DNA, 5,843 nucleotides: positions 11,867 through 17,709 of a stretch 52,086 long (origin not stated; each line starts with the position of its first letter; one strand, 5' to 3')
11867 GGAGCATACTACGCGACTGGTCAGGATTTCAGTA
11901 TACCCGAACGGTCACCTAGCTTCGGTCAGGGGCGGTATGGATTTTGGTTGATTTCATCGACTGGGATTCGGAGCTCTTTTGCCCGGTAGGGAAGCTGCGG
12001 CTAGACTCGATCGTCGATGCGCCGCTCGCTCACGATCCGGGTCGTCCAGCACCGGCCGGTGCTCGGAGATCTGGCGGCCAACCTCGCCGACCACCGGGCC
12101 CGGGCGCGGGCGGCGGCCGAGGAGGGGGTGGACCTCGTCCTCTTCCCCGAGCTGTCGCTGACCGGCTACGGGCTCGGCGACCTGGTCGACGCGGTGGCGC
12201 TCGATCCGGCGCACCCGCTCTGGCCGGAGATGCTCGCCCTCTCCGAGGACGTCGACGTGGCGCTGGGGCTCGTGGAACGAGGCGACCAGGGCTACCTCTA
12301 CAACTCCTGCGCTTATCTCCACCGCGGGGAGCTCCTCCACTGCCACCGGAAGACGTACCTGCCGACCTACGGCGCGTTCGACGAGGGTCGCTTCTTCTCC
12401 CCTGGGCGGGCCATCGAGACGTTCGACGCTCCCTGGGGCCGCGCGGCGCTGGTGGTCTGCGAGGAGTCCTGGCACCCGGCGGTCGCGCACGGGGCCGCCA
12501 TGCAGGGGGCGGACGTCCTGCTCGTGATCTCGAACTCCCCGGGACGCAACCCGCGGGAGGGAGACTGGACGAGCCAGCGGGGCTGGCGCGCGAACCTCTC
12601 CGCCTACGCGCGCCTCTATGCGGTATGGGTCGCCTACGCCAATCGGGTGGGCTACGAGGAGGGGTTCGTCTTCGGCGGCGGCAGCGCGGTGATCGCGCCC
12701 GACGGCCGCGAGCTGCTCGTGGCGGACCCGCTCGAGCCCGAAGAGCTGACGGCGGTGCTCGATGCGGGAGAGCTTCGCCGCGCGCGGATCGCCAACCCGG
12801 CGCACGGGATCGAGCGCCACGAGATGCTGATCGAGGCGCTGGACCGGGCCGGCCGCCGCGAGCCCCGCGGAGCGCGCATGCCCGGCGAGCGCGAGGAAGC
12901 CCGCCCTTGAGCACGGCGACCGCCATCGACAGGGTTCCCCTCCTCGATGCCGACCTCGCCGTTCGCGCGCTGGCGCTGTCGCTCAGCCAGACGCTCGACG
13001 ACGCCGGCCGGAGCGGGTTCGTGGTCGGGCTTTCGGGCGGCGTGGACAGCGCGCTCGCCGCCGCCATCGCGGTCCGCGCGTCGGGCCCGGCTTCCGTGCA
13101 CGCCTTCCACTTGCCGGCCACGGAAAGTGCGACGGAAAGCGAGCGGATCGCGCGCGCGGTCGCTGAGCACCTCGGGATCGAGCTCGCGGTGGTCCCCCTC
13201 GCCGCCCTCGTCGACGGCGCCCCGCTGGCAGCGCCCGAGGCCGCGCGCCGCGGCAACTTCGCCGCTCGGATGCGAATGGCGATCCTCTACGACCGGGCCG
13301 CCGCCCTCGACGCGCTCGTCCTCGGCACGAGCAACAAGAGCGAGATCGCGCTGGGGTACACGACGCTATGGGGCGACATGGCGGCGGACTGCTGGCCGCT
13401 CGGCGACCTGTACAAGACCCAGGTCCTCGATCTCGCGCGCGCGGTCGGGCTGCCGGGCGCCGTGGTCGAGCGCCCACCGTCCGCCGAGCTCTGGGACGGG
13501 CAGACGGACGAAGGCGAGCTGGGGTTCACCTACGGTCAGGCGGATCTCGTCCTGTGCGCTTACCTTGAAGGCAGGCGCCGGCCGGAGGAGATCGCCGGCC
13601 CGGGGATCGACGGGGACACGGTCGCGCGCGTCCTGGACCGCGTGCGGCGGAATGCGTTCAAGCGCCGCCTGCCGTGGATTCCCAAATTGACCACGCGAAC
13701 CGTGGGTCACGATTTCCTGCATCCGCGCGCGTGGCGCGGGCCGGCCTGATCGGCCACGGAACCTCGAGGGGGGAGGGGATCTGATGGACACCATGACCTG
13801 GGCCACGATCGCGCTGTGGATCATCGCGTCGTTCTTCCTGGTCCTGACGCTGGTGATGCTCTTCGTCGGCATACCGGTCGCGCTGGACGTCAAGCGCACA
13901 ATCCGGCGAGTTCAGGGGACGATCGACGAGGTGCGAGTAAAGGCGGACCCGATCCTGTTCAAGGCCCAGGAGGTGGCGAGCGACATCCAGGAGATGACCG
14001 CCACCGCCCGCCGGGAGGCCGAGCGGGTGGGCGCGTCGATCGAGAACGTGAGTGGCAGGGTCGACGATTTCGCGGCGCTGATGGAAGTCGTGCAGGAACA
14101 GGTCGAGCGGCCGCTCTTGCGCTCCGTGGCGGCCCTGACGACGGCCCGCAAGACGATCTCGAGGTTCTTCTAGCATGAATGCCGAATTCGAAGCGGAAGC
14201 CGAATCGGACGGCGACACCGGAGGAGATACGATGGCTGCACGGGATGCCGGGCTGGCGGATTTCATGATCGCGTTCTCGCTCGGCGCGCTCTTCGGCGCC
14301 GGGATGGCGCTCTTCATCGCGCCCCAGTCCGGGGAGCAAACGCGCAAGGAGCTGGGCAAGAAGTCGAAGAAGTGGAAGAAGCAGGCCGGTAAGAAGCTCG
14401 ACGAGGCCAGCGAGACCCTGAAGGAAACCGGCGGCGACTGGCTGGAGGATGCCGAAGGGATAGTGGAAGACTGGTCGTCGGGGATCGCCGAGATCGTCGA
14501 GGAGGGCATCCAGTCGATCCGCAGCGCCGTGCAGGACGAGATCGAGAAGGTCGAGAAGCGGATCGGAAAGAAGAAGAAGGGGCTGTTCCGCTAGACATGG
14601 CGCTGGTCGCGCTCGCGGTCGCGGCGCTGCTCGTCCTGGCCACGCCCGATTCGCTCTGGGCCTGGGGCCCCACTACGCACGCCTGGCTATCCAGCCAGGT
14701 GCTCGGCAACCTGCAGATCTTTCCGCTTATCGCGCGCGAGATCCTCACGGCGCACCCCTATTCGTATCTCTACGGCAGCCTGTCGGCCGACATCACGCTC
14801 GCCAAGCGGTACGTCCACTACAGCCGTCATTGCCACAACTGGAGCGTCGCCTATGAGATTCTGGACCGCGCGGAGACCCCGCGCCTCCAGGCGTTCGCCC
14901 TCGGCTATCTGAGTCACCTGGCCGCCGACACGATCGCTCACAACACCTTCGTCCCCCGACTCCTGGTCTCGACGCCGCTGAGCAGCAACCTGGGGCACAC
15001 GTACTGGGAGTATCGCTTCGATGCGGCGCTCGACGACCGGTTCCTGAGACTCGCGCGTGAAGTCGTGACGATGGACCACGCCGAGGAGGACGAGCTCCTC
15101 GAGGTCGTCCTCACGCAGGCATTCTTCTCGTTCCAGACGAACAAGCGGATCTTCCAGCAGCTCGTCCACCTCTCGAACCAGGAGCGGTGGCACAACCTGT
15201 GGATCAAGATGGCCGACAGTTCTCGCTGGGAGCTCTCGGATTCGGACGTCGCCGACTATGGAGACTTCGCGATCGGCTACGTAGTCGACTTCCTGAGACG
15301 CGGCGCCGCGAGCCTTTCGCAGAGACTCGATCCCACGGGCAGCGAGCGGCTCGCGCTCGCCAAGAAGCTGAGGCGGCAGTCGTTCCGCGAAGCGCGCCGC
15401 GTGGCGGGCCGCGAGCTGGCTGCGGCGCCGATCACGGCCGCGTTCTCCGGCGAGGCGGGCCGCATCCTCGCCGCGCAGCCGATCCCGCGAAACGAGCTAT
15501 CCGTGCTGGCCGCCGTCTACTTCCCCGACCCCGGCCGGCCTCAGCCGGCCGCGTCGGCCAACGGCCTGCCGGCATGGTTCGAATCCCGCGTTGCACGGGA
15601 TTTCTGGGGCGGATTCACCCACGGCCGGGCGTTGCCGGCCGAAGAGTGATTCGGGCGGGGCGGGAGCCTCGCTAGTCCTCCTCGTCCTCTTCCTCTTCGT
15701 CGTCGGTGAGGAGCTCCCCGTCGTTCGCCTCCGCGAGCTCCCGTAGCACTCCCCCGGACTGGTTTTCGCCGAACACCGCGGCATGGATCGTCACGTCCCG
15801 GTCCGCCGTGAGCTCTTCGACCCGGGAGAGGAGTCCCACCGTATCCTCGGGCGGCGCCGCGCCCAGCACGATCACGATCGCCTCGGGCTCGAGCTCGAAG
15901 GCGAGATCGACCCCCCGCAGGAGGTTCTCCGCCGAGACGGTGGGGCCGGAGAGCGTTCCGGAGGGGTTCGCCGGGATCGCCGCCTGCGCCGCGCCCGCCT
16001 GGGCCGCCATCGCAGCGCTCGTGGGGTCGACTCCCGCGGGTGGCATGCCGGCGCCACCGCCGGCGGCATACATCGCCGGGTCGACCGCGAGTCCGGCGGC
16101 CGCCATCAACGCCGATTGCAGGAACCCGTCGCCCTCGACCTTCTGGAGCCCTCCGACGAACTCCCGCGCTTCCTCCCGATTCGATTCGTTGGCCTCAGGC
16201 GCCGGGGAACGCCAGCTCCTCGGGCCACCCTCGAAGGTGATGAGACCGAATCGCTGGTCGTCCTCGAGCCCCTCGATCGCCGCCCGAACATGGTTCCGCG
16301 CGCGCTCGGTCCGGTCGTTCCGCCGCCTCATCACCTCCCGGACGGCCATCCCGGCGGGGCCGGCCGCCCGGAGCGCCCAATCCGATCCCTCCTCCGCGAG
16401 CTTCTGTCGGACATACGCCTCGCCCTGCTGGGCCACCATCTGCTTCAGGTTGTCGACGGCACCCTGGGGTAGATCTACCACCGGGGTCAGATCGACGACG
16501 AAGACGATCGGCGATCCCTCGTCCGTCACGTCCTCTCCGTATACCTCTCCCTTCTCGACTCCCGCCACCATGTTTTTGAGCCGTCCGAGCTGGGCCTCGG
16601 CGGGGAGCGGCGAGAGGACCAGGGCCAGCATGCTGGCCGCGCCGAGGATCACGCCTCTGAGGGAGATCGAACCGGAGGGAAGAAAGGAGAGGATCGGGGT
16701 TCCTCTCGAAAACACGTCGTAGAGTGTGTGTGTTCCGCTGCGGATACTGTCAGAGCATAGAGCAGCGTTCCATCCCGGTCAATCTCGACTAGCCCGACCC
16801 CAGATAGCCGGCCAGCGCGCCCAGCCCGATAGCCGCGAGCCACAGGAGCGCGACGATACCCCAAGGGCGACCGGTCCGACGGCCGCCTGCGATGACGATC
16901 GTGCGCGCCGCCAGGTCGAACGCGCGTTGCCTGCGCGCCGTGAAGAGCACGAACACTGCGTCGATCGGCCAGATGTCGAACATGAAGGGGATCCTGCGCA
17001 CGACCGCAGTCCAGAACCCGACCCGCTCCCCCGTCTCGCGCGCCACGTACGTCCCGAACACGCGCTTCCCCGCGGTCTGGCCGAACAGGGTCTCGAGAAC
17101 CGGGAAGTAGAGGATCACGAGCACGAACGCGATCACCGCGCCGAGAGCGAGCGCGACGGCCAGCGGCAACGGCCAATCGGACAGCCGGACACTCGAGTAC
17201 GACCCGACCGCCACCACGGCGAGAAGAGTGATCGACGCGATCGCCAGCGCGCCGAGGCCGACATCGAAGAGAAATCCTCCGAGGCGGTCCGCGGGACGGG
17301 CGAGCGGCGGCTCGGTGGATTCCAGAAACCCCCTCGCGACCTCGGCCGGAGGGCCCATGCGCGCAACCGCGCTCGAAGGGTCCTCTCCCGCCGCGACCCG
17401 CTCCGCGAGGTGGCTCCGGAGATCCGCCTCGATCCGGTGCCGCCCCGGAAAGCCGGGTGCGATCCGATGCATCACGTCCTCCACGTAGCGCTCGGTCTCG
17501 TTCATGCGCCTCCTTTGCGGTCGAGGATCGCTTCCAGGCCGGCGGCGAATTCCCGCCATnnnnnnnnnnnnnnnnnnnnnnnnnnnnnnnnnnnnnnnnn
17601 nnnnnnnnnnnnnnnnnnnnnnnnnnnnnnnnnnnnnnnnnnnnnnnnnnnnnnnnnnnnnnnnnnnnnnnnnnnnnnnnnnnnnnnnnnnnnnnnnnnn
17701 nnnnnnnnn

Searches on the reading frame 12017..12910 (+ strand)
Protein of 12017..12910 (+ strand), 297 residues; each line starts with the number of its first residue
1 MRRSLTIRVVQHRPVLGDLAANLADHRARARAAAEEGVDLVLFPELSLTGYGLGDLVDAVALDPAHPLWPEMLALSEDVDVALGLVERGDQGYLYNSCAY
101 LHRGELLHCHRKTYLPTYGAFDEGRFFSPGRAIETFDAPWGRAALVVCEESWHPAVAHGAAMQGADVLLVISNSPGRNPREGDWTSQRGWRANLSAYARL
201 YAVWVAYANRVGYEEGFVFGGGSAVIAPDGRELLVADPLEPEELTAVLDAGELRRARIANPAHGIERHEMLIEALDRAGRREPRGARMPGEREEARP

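Call 53: search_protein_families(library=pfam, proteins=[window:12017-12910:+], max_evalue=0.00001)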
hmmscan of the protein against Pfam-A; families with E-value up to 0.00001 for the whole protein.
window:12017-12910:+ (297 aa): 1 family
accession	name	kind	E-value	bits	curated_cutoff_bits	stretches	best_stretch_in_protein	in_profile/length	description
PF00795.27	CN_hydrolase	-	3.3e-31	109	23.2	1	7-257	2-255/256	Carbon-nitrogen hydrolase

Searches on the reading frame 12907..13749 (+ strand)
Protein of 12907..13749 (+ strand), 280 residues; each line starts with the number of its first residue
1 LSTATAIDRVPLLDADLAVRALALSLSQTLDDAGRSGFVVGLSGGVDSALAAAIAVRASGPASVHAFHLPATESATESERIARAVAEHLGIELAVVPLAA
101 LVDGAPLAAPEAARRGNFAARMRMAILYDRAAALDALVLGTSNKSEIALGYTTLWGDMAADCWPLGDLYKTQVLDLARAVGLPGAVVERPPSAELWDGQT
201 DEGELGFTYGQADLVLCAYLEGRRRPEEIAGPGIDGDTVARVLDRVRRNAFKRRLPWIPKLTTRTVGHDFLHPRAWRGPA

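Call 53: search_protein_families(library=pfam, proteins=[window:12907-13749:+], max_evalue=0.00001)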
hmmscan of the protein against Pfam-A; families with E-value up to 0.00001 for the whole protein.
window:12907-13749:+ (280 aa): 3 families
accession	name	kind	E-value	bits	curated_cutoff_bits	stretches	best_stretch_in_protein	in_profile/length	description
PF02540.23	NAD_synthase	-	4.4e-68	229.4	21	1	19-256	2-242/242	NAD synthase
PF00733.27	Asn_synthase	-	1.2e-06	28.9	21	1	42-93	24-74/354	Asparagine synthase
PF03054.22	tRNA_Me_trans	-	7.6e-06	26.2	20.6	0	39-96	4-70/202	tRNA methyl transferase HUP domain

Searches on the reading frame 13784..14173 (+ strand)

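Call 53: search_protein_families(library=pfam, proteins=[window:13784-14173:+], max_evalue=0.00001)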
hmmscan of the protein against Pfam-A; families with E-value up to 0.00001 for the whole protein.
window:13784-14173:+ (129 aa): 1 family
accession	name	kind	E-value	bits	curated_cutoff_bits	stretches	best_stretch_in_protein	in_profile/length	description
PF06103.16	DUF948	-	5.9e-08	33.2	37.2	1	9-90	1-78/89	Bacterial protein of unknown function (DUF948)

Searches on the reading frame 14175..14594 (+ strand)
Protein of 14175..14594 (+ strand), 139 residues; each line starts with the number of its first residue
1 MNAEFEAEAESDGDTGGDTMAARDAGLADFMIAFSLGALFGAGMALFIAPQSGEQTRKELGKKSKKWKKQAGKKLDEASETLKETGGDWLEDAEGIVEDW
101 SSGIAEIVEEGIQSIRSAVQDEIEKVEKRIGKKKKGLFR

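Call 53: search_protein_families(library=pfam, proteins=[window:14175-14594:+], max_evalue=0.00001)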
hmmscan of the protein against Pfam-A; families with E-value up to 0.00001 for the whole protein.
window:14175-14594:+ (139 aa): 1 family
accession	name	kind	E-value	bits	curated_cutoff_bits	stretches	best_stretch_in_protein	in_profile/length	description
PF12732.12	YtxH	-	3.8e-14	53.3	37.5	1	32-94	2-49/71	YtxH-like protein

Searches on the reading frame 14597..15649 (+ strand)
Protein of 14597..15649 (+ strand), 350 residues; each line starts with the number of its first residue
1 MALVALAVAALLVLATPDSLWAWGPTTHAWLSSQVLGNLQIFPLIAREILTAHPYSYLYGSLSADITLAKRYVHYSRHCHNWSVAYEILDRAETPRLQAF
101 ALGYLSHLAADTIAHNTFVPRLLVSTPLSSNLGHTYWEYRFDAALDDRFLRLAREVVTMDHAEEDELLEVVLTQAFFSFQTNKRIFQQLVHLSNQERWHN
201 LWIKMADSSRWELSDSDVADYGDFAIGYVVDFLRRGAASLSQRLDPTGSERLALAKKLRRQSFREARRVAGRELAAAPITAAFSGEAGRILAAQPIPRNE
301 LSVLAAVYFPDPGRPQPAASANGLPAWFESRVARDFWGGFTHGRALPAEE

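Call 53: search_protein_families(library=pfam, proteins=[window:14597-15649:+], max_evalue=0.00001)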
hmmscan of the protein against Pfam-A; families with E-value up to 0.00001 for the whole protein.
window:14597-15649:+ (350 aa): 1 family
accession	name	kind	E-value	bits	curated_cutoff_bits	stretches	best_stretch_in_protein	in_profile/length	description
PF00882.24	Zn_dep_PLPC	-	2.4e-21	76.8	26.8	1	27-166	1-143/167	Zinc dependent phospholipase C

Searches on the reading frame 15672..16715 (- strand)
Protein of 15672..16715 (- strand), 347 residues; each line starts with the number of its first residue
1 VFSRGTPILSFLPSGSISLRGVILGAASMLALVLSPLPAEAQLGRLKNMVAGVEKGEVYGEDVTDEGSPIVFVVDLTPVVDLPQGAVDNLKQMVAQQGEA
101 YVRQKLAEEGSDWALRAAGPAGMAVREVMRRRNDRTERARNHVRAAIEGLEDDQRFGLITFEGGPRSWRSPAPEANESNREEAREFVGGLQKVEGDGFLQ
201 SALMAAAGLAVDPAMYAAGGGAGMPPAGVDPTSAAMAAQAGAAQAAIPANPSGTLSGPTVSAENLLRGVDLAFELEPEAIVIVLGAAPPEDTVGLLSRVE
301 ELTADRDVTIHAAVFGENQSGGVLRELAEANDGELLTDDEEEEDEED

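Call 53: search_protein_families(library=pfam, proteins=[window:15672-16715:-], max_evalue=0.00001)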
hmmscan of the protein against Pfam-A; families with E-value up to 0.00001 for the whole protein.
window:15672-16715:- (347 aa): 1 family
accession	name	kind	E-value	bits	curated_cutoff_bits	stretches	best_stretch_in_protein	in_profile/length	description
PF13768.12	VWA_3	-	4.7e-07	30.4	27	0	261-333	76-151/155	von Willebrand factor type A domain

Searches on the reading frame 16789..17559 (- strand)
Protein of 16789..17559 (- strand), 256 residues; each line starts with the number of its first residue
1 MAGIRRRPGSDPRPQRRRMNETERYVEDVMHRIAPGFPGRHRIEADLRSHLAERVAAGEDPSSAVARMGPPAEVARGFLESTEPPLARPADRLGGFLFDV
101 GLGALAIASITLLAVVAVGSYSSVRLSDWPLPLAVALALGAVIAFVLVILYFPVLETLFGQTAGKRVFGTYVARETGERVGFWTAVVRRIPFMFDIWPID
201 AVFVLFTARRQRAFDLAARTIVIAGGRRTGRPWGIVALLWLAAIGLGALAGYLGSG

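Call 53: search_protein_families(library=pfam, proteins=[window:16789-17559:-], max_evalue=0.00001)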
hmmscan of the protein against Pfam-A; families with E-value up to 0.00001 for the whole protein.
window:16789-17559:- (256 aa): 2 families
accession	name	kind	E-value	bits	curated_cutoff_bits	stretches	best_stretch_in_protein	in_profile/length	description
PF06271.18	RDD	-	6.9e-15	56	24.1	1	87-218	2-136/137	RDD family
PF22564.2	HAAS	-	1e-06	29.5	27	1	40-76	16-54/55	HAAS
